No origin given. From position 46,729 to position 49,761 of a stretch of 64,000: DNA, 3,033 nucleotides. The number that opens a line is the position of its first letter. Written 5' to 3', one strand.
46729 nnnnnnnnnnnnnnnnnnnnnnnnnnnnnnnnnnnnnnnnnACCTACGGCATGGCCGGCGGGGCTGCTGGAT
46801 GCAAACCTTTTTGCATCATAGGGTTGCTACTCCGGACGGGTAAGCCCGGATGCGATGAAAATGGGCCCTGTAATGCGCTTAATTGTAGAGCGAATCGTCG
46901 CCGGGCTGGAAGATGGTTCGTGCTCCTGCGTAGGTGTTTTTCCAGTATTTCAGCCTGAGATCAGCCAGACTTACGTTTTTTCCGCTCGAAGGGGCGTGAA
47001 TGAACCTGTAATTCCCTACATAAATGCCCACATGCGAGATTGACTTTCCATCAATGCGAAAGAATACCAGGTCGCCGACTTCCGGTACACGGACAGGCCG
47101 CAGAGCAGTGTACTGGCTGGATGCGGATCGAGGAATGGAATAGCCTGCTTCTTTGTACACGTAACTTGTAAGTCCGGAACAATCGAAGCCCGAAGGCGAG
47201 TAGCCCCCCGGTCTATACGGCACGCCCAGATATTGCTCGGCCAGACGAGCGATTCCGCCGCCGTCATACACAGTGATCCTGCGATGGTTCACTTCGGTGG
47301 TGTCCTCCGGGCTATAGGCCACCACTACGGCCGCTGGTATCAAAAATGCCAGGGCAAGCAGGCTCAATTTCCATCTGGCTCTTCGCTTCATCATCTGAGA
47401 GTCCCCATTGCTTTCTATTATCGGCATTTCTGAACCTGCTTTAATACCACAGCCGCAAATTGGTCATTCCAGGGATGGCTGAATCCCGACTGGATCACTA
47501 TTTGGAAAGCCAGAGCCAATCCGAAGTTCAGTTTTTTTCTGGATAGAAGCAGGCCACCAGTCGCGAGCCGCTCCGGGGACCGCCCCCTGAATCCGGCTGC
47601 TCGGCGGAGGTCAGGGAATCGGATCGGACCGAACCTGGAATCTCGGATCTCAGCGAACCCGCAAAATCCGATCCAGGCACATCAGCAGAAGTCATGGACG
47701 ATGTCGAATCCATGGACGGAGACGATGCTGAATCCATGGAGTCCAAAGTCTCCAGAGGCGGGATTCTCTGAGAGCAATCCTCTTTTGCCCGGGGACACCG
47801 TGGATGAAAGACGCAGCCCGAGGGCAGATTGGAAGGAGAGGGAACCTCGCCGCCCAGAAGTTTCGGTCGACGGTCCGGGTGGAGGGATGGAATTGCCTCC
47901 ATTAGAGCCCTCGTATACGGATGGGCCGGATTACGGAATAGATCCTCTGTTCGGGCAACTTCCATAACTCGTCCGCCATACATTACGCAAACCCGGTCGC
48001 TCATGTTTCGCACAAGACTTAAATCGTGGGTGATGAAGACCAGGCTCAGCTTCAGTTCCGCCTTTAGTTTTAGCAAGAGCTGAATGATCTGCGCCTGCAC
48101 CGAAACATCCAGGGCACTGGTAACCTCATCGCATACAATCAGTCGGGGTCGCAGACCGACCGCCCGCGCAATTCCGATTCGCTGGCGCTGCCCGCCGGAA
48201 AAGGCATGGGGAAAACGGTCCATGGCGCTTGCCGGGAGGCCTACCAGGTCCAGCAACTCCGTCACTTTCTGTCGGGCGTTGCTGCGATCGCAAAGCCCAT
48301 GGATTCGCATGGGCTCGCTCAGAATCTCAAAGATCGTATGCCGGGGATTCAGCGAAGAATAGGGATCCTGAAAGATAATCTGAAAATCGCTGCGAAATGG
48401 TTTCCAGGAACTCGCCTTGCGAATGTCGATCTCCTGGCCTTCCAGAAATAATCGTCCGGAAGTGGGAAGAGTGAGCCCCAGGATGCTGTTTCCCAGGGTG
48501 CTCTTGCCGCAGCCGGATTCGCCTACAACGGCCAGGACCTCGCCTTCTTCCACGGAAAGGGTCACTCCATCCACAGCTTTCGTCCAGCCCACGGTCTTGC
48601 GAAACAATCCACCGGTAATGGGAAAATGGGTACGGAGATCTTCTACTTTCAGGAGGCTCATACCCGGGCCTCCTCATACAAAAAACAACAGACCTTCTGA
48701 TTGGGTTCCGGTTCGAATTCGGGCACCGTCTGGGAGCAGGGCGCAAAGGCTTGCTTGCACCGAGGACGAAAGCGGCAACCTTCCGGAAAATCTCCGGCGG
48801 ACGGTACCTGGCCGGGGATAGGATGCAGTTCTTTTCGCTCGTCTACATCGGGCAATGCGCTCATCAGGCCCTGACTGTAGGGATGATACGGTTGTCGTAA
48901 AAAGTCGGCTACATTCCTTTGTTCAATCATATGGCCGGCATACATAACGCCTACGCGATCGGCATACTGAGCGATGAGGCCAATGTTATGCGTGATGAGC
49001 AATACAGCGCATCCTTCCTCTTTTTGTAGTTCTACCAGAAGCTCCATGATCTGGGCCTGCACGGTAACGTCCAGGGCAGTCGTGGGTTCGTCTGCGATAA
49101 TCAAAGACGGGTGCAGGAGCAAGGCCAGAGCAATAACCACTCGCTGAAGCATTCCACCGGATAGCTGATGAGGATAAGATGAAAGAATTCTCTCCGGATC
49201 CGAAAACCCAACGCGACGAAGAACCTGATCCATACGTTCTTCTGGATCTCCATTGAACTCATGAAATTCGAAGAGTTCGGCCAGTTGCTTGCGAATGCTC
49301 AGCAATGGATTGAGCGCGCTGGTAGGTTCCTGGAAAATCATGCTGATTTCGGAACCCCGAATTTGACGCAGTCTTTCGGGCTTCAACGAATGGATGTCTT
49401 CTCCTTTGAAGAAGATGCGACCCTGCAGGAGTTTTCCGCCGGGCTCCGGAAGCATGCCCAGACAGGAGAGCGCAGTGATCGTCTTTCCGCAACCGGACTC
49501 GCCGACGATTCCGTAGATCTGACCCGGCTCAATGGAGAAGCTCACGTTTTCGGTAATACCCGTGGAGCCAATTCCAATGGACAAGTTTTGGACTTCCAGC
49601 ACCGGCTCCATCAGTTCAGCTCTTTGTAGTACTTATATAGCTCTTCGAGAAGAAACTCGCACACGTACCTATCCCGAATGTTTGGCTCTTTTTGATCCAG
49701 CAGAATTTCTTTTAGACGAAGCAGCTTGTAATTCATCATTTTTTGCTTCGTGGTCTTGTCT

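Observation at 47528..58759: Peptide ABC transporter operon split by a 7TMR-DISM phosphatase paralog and an oppositely oriented leuA-like gene; the phosphatase is translationally chained to oppDF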

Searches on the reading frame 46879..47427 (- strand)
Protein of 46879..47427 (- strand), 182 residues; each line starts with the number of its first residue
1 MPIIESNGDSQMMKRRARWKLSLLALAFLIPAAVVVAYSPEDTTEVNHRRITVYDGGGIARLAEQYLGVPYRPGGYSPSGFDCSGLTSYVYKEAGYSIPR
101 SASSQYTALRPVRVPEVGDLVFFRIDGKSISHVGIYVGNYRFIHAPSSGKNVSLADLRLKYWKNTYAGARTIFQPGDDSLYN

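Call 7: search_protein_families(library=pfam, proteins=[window:46879-47427:-])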
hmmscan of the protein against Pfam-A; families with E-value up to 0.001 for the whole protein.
window:46879-47427:- (182 aa): 1 family
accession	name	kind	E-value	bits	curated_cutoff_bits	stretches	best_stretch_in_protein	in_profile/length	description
PF00877.26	NLPC_P60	-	6.1e-29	100.5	23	1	68-170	1-104/105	NlpC/P60 family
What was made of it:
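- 46879..47427 (-): NlpC/P60 peptidase gene 100 nt downstream of oppF, conserved there in the related loci. Pfam NLPC_P60 E = 6e-29 (call 7).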

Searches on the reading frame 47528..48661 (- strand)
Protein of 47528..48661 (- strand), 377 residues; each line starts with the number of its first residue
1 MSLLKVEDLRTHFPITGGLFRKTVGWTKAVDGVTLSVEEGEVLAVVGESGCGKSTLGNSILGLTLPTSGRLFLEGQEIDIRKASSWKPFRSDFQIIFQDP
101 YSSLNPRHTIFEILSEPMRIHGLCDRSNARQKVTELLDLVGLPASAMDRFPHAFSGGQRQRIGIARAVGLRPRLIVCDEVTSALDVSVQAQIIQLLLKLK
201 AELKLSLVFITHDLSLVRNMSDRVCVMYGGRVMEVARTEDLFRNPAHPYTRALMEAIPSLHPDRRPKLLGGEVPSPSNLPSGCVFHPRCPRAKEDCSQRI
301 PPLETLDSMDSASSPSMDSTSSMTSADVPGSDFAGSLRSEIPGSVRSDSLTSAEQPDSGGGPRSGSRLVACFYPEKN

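Call 3: search_protein_families(library=pfam, proteins=[window:47528-48661:-])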
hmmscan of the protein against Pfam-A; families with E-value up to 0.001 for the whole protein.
window:47528-48661:- (377 aa): 6 families
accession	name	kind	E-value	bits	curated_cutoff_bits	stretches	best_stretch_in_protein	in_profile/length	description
PF00005.33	ABC_tran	-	1.6e-30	106.9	25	1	31-182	2-137/137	ABC transporter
PF08352.17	oligo_HPY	-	7.4e-22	78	27.1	1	233-296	1-65/65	Oligopeptide/dipeptide transporter, C-terminal region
PF13191.12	AAA_16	-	8.9e-05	23.5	32.6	1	40-209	24-166/167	AAA ATPase domain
PF13401.12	AAA_22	-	0.00011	23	27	0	41-116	6-65/130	AAA domain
PF02463.25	SMC_N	-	0.00014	21.8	40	1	41-225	25-210/220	RecF/RecN/SMC N terminal domain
PF13304.12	AAA_21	-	0.00031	21.4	27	0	167-217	251-303/304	AAA domain, putative AbiEii toxin, Type IV TA system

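Call 4: search_protein_families(library=ncbifam, proteins=[window:47528-48661:-])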
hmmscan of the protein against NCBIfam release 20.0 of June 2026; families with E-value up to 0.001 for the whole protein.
window:47528-48661:- (377 aa): 189 families (the best 25 are shown)
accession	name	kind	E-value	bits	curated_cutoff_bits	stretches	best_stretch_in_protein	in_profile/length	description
NF008453.0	PRK11308.1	subfamily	1.2e-107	360.1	408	1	2-310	11-320/334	dipeptide ABC transporter ATP-binding protein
NF011659.0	PRK15079.1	equivalog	8.7e-106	353.4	540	1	3-308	11-323/334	murein tripeptide/oligopeptide ABC transporter ATP binding protein OppF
NF043071.1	DppF_dipep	equivalog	1.4e-95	320.5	660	1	2-307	12-318/331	dipeptide ABC transporter ATP-binding subunit DppF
NF007613.0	PRK10261.1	equivalog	2.2e-84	284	1077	1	3-275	313-588/623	glutathione ABC transporter ATP-binding protein GsiA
TIGR02769.1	nickel_nikE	equivalog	3.7e-77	259.4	332.55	1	2-266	1-262/265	nickel import ATP-binding protein NikE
NF011713.0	PRK15134.1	equivalog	7.2e-77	259.2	834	2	2-185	274-457/529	microcin C ABC transporter ATP-binding protein YejF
NF008246.0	PRK11022.1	equivalog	3.8e-74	249.7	541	1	1-314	1-315/326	dipeptide ABC transporter ATP-binding protein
NF043078.1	MMSYN1_0168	equivalog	2e-72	244.8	800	3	132-264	472-604/649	oligopeptide ABC transporter ATP-binding protein OppF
NF007739.0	PRK10419.1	subfamily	1.8e-69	234.3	354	1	1-265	1-262/268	nickel ABC transporter ATP-binding protein NikE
NF007010.1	PRK09473.1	subfamily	4.7e-69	232.6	575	1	3-308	1-305/318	oligopeptide ABC transporter ATP-binding protein OppD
NF043079.1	MMSYN1_0167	equivalog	3.1e-62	211.1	740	2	93-261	308-478/561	oligopeptide ABC transporter ATP-binding protein OppD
NF011692.0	PRK15112.1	equivalog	7.9e-55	186.3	452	1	2-255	4-252/269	putrescine export ABC transporter ATP-binding protein SapF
TIGR02770.1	nickel_nikD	equivalog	2.1e-53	181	318.7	1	30-256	2-228/230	nickel import ATP-binding protein NikD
NF047576.1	opine_ATP_CntF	equivalog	2.4e-49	167.9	385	1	29-257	19-253/264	staphylopine uptake ABC transporter ATP-binding protein CntF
NF011674.0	PRK15093.1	equivalog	3.1e-49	167.9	627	1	20-303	13-311/330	putrescine export ABC transporter ATP-binding protein SapD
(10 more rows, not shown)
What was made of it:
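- Checked: Domain content fits (calls 3, 4). oppF-like 47528-48661 and oppD-like 48658-49611 each have ABC_tran + oligo_HPY.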

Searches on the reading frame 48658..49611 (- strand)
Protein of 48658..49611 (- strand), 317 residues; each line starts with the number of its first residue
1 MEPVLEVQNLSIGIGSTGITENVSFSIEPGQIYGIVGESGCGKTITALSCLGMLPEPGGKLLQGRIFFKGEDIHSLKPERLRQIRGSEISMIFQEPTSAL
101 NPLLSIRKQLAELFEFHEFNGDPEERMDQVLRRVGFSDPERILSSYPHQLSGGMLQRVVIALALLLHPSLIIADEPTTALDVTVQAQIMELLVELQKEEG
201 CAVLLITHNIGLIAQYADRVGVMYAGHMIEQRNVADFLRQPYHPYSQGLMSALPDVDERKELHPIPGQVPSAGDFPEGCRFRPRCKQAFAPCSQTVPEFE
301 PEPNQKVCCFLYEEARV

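Call 3: search_protein_families(library=pfam, proteins=[window:48658-49611:-])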
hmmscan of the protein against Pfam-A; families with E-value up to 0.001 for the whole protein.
window:48658-49611:- (317 aa): 4 families
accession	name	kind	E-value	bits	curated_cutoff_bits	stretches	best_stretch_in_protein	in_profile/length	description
PF00005.33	ABC_tran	-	1.5e-29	103.8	25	1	21-178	2-137/137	ABC transporter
PF08352.17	oligo_HPY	-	6.8e-20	71.7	27.1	1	229-292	1-65/65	Oligopeptide/dipeptide transporter, C-terminal region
PF13304.12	AAA_21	-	2.6e-06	28.2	27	1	147-213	235-303/304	AAA domain, putative AbiEii toxin, Type IV TA system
PF02463.25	SMC_N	-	0.00038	20.4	40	0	32-224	26-213/220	RecF/RecN/SMC N terminal domain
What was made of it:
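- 48658..49611 (-): oppD-like ATPase, 317 aa. ABC_tran + oligo_HPY (call 3).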

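Call 4: search_protein_families(library=ncbifam, proteins=[window:48658-49611:-])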
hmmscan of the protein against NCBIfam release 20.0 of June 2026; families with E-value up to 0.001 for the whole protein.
window:48658-49611:- (317 aa): 186 families (the best 25 are shown)
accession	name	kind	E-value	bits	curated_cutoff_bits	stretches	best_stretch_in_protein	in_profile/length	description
NF008246.0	PRK11022.1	equivalog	9.7e-85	284.5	541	1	4-310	3-315/326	dipeptide ABC transporter ATP-binding protein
NF007010.1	PRK09473.1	subfamily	7.8e-82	274.5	575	1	15-312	16-314/318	oligopeptide ABC transporter ATP-binding protein OppD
NF011713.0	PRK15134.1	equivalog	8.2e-78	262.3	834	1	2-257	3-264/529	microcin C ABC transporter ATP-binding protein YejF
TIGR02770.1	nickel_nikD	equivalog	8.8e-75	251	318.7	1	21-252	3-228/230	nickel import ATP-binding protein NikD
NF008453.0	PRK11308.1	subfamily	2.6e-71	240.6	408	1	21-314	39-328/334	dipeptide ABC transporter ATP-binding protein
NF043079.1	MMSYN1_0167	equivalog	6.8e-70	236.4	740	2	79-289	298-511/561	oligopeptide ABC transporter ATP-binding protein OppD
NF047576.1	opine_ATP_CntF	equivalog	1.8e-68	230.6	385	1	4-256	2-256/264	staphylopine uptake ABC transporter ATP-binding protein CntF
NF047578.1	opine_ATP_CntD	equivalog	5.1e-68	229.2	380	1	4-257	2-257/266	staphylopine uptake ABC transporter ATP-binding protein CntD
NF011659.0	PRK15079.1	equivalog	3.7e-67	226.4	540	1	21-311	41-330/334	murein tripeptide/oligopeptide ABC transporter ATP binding protein OppF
NF007613.0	PRK10261.1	equivalog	3.9e-66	223.8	1077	1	4-261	12-280/623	glutathione ABC transporter ATP-binding protein GsiA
NF011674.0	PRK15093.1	equivalog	5.1e-62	209.9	627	1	3-310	2-322/330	putrescine export ABC transporter ATP-binding protein SapD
NF043071.1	DppF_dipep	equivalog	8e-60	203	660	1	21-313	40-328/331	dipeptide ABC transporter ATP-binding subunit DppF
TIGR02769.1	nickel_nikE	equivalog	9.8e-50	169.5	332.55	1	19-253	26-253/265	nickel import ATP-binding protein NikE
NF007739.0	PRK10419.1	subfamily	7.9e-46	156.7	354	1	17-254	25-256/268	nickel ABC transporter ATP-binding protein NikE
NF043078.1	MMSYN1_0168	equivalog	9.1e-44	150.1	800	2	129-257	475-601/649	oligopeptide ABC transporter ATP-binding protein OppF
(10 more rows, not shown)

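Call 28: find_homologous_proteins(query=window:48661-49611:-, max_evalue=1e-60)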
Query window:48661-49611:- (317 aa): 7889 proteins with E <= 1e-60 among 8000 candidates; the best 120 are listed.
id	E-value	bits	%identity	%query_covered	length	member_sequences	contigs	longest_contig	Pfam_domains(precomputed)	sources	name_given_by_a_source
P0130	1.6e-209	713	100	100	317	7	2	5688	PF00005.34,PF08352.18,PF13304.13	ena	-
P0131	8.9e-184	628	86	100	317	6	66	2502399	PF00005.34,PF08352.18,PF13304.13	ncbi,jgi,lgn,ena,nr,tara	ncbi:MAG TPA: peptide ABC transporter ATP-binding protein [Leptospiraceae bacterium]|nr:peptide ABC 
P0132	2.7e-177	607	83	100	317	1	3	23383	PF00005.34,PF08352.18,PF13304.13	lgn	-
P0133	1.3e-175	601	83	100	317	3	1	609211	PF00005.34,PF08352.18,PF13304.13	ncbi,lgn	ncbi:MAG: ABC transporter ATP-binding protein [Leptospiraceae bacterium]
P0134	5.8e-174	596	83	99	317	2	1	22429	PF00005.34,PF08352.18,PF13304.13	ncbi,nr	ncbi:MAG: ABC transporter ATP-binding protein [Leptospiraceae bacterium]|nr:ABC transporter ATP-bind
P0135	4.7e-164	563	77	99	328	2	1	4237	PF00005.34,PF08352.18,PF13304.13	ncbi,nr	ncbi:MAG: ABC transporter ATP-binding protein [Leptospiraceae bacterium]|nr:ABC transporter ATP-bind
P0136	2.9e-132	459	64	98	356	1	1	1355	PF00005.34,PF08352.18,PF13304.13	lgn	-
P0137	1.5e-125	437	61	98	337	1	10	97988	PF00005.34,PF08352.18,PF13304.13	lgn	-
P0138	6.4e-124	432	60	98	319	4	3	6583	PF00005.34,PF08352.18,PF13304.13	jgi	jgi:oligopeptide/dipeptide ABC transporter ATP-binding protein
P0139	2.4e-123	430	61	98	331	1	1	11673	PF00005.34,PF08352.18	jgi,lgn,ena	-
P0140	2.2e-122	427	60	98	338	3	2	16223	PF00005.34,PF08352.18,PF13304.13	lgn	-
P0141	2.7e-122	426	57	98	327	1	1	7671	PF00005.34,PF08352.18,PF13304.13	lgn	-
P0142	3.4e-122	426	61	98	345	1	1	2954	PF00005.34,PF08352.18,PF13304.13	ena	-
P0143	7.0e-122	425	60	98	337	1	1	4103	PF00005.34,PF08352.18,PF13304.13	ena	-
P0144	1.0e-121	424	61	98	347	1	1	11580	PF00005.34,PF08352.18,PF13304.13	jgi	jgi:oligopeptide/dipeptide ABC transporter ATP-binding protein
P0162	1.9e-119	417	60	98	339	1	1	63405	PF00005.34,PF02463.26,PF08352.18,PF13304.13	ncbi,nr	ncbi:MAG: Peptide transporter ATP-binding protein [Fibrobacteres bacterium]|nr:Peptide transporter A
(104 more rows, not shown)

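Call 29: find_encoding_contigs(protein=P0137, flank=8000, max_places=2)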
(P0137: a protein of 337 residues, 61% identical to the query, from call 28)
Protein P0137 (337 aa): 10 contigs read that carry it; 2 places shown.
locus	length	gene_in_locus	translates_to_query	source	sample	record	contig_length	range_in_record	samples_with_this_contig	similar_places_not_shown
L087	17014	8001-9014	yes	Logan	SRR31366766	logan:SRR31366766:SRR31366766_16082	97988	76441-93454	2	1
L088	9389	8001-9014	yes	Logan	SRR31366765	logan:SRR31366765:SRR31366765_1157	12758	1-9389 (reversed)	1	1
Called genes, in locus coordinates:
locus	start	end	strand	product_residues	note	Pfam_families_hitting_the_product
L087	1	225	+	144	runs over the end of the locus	-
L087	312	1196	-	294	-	PF26945:DUF8295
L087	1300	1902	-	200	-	-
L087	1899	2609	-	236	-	PF01578:Cytochrom_C_asm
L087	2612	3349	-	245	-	PF03379:CcmB, PF12730:ABC2_membrane_4 (faint)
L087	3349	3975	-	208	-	-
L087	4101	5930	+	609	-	PF00496:SBP_bac_5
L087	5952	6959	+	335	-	PF19300:BPD_transp_1_N (faint), PF00528:BPD_transp_1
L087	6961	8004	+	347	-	PF00528:BPD_transp_1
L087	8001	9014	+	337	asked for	PF00005:ABC_tran, PF13304:AAA_21, PF08352:oligo_HPY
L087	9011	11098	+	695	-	PF08448:PAS_4, PF00512:HisKA, PF02518:HATPase_c, PF00072:Response_reg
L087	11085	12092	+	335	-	PF00005:ABC_tran, PF02463:SMC_N (faint), PF13401:AAA_22 (faint), PF08352:oligo_HPY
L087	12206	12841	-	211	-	PF11845:Tll0287-like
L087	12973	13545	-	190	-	PF08534:Redoxin, PF00578:AhpC-TSA, PF02630:SCO1-SenC, PF13905:Thioredoxin_8 (weak)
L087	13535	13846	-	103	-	PF04314:LpqE-like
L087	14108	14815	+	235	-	PF01138:RNase_PH, PF03725:RNase_PH_C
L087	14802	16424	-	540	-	PF00672:HAMP (weak), PF00211:Guanylate_cyc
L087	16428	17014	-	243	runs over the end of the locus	PF04773:FecR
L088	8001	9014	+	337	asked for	PF00005:ABC_tran, PF13304:AAA_21, PF08352:oligo_HPY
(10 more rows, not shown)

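Call 30: find_encoding_contigs(protein=P0162, flank=8000, max_places=2)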
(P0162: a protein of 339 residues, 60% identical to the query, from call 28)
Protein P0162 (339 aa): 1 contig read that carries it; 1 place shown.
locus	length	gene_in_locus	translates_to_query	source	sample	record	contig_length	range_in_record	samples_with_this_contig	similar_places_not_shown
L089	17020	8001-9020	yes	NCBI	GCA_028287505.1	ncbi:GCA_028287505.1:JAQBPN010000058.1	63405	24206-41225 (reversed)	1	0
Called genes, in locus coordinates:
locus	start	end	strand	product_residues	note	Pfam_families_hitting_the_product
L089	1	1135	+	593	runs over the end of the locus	PF00496:SBP_bac_5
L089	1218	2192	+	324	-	PF19300:BPD_transp_1_N (faint), PF00528:BPD_transp_1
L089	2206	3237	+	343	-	PF00528:BPD_transp_1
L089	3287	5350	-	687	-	PF13519:VWA_2 (faint)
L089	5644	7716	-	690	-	PF13519:VWA_2 (faint)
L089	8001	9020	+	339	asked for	PF02463:SMC_N (weak), PF00005:ABC_tran, PF13304:AAA_21 (weak), PF08352:oligo_HPY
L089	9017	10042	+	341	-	PF00005:ABC_tran, PF08352:oligo_HPY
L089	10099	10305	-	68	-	-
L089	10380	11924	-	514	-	PF00691:OmpA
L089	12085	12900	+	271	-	PF01557:FAA_hydrolase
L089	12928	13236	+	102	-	PF13248:Zn_ribbon_3 (weak)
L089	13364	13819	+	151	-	PF01814:Hemerythrin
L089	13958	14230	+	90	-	PF14026:SCO4226-like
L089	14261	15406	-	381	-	-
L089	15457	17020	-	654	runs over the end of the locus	PF02397:Bac_transf, PF01522:Polysacc_deac_1, PF11959:DUF3473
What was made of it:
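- The closest non-clade oppD homologues are in exactly those operons (calls 28-30).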

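Call 31: find_encoding_contigs(protein=P0135, flank=8000, max_places=2)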
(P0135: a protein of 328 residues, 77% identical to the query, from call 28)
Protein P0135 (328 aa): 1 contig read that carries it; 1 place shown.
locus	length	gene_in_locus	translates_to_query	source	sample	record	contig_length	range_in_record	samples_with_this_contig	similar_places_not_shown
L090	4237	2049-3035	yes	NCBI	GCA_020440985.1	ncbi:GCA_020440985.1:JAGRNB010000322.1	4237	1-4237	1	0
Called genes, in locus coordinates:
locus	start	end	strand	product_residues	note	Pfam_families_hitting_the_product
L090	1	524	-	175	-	?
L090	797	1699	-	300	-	PF03446:NAD_binding_2, PF03807:F420_oxidored (weak), PF14833:NAD_binding_11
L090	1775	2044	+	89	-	-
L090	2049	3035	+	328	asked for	PF00005:ABC_tran, PF13304:AAA_21 (weak), PF08352:oligo_HPY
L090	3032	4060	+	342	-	PF00005:ABC_tran, PF02463:SMC_N (weak), PF08352:oligo_HPY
